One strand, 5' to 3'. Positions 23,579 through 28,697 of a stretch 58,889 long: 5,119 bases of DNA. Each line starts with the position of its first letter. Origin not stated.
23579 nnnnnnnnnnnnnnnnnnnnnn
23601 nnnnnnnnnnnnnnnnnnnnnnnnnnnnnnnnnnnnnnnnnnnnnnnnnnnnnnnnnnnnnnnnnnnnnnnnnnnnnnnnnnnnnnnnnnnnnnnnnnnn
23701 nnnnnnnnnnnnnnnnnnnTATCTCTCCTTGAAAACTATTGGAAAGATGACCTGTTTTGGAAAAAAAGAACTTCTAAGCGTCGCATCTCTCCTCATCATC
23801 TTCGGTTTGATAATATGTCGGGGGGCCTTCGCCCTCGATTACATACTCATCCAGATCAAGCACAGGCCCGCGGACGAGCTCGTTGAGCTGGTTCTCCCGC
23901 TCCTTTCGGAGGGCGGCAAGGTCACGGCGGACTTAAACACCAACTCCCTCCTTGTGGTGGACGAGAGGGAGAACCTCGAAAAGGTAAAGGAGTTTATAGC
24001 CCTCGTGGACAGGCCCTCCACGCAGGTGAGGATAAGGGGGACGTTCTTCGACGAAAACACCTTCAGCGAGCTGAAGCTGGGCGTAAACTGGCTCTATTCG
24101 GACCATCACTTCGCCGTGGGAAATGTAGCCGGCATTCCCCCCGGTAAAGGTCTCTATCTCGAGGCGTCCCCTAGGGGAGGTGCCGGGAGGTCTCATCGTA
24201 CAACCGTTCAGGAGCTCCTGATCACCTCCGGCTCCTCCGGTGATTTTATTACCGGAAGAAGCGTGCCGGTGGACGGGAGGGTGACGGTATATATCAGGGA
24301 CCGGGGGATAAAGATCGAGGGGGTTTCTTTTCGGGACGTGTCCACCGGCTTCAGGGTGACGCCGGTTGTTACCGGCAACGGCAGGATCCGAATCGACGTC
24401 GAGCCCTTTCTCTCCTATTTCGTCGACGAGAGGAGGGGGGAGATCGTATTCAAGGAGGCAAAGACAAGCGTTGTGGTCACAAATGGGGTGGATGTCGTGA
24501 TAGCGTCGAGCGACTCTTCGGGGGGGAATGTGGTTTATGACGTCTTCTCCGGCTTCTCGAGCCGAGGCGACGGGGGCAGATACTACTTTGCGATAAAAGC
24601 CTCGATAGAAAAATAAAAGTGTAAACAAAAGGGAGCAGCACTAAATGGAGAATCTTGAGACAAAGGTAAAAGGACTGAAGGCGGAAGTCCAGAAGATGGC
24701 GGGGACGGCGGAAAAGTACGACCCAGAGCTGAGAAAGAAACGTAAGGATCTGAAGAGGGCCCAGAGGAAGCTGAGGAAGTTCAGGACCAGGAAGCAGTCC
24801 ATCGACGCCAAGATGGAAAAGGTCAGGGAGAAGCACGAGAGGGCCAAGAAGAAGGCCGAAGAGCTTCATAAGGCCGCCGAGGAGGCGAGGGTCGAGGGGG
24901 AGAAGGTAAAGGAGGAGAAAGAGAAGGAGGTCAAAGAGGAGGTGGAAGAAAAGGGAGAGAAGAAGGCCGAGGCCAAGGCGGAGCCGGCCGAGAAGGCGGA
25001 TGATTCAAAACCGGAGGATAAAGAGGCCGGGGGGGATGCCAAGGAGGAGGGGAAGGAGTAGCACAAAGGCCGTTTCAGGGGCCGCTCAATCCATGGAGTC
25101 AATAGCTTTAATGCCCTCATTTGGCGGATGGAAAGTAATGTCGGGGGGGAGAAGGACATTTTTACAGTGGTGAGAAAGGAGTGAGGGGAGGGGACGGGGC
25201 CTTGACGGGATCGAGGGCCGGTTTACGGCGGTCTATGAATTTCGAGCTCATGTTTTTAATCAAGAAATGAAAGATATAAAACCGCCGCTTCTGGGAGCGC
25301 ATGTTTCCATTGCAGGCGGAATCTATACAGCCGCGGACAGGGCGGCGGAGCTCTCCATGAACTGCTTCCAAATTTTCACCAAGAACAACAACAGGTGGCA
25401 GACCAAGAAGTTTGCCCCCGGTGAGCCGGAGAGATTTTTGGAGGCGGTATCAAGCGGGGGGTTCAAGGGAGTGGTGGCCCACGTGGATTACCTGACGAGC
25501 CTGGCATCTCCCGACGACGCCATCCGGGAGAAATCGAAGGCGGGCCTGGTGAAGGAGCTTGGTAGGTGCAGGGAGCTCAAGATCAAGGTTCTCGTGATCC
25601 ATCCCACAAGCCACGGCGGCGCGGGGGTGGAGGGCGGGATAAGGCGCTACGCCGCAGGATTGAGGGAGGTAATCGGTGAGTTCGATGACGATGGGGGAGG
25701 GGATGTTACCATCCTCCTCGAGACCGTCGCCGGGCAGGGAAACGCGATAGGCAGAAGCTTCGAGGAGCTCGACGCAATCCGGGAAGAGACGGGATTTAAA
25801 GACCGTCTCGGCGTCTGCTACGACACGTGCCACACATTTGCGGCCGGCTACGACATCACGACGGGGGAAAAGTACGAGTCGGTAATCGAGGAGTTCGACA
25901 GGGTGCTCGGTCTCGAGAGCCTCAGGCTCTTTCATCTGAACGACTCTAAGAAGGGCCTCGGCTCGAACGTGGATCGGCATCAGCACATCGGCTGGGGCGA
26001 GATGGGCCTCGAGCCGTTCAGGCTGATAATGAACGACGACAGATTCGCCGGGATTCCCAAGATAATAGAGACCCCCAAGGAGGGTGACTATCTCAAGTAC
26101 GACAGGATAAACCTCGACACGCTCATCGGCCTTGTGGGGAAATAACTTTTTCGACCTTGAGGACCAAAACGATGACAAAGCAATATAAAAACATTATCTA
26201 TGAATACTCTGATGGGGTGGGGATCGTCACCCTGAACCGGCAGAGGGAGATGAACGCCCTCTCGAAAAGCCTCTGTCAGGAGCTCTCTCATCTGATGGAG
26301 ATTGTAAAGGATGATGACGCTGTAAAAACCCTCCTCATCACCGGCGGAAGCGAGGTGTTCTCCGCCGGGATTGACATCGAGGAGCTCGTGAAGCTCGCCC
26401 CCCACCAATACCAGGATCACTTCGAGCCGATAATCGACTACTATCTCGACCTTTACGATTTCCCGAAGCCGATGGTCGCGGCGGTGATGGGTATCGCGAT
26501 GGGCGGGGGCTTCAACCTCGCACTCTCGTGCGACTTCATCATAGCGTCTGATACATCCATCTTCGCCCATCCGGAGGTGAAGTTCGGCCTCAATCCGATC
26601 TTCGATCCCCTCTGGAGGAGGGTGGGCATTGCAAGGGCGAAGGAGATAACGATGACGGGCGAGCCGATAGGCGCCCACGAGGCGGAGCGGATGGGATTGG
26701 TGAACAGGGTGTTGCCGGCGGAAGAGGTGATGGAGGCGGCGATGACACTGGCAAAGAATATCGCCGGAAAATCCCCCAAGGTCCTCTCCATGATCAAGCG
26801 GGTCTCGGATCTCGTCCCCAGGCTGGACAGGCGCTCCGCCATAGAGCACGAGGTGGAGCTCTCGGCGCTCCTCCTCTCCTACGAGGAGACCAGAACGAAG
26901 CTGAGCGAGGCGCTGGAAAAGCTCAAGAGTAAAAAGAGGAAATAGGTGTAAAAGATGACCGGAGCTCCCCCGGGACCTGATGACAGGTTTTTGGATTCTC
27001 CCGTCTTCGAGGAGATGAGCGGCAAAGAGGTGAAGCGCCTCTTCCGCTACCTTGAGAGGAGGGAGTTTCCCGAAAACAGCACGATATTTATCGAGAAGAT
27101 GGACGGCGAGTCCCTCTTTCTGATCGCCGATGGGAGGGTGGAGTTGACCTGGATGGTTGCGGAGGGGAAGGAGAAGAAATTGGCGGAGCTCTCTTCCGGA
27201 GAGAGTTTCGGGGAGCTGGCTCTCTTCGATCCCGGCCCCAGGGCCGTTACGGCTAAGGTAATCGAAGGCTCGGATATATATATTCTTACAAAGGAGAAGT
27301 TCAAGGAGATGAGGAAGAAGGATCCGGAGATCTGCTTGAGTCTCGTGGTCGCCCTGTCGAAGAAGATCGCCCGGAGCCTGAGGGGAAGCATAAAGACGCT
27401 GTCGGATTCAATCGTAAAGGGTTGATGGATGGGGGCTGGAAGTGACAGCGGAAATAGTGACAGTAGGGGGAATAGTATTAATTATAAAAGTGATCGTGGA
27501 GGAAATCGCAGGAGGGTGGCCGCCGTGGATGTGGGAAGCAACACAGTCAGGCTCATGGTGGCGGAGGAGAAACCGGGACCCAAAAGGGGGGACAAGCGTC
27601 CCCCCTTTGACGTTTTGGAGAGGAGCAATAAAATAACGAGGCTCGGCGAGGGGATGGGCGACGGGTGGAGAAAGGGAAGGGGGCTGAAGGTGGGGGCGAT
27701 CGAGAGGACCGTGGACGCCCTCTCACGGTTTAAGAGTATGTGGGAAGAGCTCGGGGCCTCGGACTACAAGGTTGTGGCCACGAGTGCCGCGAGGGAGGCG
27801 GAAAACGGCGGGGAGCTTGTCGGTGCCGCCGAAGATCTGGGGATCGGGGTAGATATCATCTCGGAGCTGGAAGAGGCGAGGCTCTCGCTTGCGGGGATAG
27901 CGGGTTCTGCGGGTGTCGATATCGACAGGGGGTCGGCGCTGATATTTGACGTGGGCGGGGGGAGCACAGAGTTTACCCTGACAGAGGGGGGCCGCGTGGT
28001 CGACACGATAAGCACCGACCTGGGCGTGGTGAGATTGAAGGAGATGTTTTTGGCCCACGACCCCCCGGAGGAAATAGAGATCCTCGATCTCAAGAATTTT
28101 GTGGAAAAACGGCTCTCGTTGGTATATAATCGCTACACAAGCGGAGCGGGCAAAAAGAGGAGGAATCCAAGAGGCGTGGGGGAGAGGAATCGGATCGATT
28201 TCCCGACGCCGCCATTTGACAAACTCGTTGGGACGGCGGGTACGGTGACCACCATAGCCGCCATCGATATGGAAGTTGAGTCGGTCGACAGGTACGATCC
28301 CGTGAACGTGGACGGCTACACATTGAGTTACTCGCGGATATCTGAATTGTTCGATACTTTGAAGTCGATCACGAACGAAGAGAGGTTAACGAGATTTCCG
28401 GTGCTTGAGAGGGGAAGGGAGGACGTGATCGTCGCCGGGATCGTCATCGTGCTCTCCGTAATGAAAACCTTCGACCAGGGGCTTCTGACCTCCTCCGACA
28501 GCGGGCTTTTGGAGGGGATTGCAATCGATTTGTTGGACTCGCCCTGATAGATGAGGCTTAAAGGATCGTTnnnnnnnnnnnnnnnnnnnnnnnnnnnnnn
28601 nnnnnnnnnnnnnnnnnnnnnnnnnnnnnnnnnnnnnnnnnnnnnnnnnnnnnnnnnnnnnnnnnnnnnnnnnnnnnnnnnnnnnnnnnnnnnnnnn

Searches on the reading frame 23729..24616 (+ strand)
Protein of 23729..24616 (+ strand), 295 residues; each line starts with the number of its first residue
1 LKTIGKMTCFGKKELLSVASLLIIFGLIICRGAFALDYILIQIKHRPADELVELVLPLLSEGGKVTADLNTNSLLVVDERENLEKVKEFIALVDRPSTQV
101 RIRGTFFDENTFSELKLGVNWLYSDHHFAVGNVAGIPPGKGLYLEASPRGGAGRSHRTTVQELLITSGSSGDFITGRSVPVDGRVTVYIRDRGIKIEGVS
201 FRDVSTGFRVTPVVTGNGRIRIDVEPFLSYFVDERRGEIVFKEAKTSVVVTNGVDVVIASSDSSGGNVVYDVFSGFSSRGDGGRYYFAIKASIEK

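Call 41: search_protein_families(library=pfam, max_evalue=1e-8, proteins=[window:23729-24616:+])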
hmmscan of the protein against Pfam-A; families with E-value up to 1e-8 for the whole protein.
window:23729-24616:+ (295 aa): 1 family
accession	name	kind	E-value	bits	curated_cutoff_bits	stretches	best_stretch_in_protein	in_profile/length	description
PF03958.22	Secretin_N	-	3.1e-12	47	28.2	1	40-99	3-69/69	Bacterial type II/III secretion system short domain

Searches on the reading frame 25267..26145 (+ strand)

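Call 42: search_protein_families(library=pfam, max_evalue=1e-8, proteins=[window:25267-26145:+])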
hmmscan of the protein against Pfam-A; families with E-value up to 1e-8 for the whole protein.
window:25267-26145:+ (292 aa): 1 family
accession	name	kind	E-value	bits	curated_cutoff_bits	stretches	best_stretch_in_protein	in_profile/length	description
PF01261.30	AP_endonuc_2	-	7.9e-52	176.9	31.1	1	24-273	2-233/249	Xylose isomerase-like TIM barrel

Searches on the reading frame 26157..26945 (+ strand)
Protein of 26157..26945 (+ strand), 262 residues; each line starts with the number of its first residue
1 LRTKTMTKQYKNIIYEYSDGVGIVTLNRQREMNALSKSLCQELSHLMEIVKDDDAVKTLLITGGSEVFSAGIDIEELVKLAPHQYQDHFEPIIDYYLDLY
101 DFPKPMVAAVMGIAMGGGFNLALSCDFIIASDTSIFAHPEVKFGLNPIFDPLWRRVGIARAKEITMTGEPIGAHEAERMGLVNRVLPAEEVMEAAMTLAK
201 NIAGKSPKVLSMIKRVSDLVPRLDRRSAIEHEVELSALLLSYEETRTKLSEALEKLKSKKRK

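Call 42: search_protein_families(library=pfam, max_evalue=1e-8, proteins=[window:26157-26945:+])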
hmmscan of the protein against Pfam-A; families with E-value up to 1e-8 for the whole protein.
window:26157-26945:+ (262 aa): 2 families
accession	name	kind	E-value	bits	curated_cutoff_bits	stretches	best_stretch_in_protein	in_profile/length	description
PF00378.25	ECH_1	-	4.3e-56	190.5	27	1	18-257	3-245/251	Enoyl-CoA hydratase/isomerase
PF16113.10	ECH_2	-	1.6e-33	117.1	27.2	1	21-257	1-239/335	Enoyl-CoA hydratase/isomerase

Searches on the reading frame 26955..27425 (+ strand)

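Call 42: search_protein_families(library=pfam, max_evalue=1e-8, proteins=[window:26955-27425:+])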
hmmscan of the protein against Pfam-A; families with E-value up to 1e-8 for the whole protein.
window:26955-27425:+ (156 aa): 1 family
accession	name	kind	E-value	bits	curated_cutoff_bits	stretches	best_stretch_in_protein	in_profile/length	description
PF00027.35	cNMP_binding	-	6.3e-18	65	27.5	1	35-122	1-88/89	Cyclic nucleotide-binding domain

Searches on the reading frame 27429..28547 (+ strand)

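Call 42: search_protein_families(library=pfam, max_evalue=1e-8, proteins=[window:27429-28547:+])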
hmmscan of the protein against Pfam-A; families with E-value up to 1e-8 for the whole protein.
window:27429-28547:+ (372 aa): 1 family
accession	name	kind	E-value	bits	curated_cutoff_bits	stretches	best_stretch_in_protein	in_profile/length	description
PF02541.22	Ppx-GppA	-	1.1e-47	163.2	27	1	60-370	10-283/285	Ppx/GppA phosphatase family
